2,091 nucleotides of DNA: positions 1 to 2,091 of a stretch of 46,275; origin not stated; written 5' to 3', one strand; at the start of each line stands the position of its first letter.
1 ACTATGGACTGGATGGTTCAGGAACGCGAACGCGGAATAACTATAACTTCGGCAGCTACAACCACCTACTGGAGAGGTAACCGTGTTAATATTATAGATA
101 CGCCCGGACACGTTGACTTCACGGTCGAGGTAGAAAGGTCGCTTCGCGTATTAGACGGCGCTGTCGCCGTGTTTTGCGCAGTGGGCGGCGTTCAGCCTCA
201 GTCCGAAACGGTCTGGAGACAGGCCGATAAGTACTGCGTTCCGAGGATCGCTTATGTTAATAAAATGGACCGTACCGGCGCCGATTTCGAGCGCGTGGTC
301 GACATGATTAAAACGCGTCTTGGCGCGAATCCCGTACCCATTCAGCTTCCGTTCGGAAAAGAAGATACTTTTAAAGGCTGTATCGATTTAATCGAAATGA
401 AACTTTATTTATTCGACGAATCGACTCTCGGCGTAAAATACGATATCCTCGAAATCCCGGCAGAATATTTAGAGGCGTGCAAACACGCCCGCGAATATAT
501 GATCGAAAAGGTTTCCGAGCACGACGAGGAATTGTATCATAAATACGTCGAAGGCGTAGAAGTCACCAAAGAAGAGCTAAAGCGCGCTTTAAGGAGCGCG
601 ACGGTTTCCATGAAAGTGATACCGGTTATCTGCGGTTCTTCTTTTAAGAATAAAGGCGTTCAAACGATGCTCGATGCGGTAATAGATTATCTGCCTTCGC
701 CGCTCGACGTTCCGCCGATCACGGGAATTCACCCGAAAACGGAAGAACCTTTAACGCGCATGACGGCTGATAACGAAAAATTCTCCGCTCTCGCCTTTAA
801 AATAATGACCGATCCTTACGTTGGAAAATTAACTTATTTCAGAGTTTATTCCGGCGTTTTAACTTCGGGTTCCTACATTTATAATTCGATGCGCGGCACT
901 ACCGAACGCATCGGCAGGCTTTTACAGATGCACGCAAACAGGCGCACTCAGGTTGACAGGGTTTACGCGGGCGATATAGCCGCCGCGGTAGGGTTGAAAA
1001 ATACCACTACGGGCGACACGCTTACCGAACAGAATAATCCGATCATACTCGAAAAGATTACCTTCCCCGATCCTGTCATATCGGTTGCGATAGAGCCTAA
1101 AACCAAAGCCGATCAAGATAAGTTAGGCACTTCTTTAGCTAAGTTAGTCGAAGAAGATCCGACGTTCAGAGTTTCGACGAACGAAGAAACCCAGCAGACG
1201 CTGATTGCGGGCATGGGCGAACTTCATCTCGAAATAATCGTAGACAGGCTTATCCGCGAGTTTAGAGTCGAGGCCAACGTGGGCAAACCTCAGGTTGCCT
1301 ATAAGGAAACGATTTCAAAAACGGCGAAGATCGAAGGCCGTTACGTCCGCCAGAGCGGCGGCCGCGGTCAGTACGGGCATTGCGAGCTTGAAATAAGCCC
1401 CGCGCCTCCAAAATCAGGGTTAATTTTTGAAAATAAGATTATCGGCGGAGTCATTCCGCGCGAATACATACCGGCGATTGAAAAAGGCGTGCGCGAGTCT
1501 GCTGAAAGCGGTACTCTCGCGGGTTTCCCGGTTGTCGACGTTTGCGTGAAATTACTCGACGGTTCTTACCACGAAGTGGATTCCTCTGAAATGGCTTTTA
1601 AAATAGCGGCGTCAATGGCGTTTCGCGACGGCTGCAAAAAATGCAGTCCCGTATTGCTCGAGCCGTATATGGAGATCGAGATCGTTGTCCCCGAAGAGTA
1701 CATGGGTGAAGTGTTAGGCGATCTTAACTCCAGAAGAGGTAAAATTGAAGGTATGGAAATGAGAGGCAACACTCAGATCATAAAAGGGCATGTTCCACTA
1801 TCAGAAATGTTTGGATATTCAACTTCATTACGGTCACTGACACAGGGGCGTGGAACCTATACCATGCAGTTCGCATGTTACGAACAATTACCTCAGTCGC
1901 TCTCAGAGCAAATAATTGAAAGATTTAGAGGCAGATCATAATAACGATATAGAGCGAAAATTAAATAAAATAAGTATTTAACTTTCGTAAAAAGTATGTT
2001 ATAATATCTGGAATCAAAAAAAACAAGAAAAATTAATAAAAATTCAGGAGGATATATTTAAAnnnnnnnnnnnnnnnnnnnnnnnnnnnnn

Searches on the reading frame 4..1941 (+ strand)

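Call 63: search_protein_families(library=pfam, proteins=[window:4-1941:+], max_evalue=0.00001)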
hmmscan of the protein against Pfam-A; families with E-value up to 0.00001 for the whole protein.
window:4-1941:+ (645 aa): 6 families
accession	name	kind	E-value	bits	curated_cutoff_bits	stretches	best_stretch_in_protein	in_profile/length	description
PF00009.33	GTP_EFTU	-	6.3e-48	163.3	26.5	1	1-232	44-188/188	Elongation factor Tu GTP binding domain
PF03764.24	EFG_IV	-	1.6e-45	154.3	24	1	429-547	1-120/121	Elongation factor G, domain IV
PF14492.12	EFG_III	-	1.1e-34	118.7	27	1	354-428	1-75/75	Elongation Factor G, domain III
PF00679.30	EFG_C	-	3.9e-32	110.6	27.9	1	550-636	1-88/89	Elongation factor G C-terminus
PF22042.2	EF-G_D2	-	2e-17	63.5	27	1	259-342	1-83/84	Elongation factor G domain 2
PF03144.31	GTP_EFTU_D2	-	5.5e-16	59.2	30.3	1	274-341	1-73/73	Elongation factor Tu domain 2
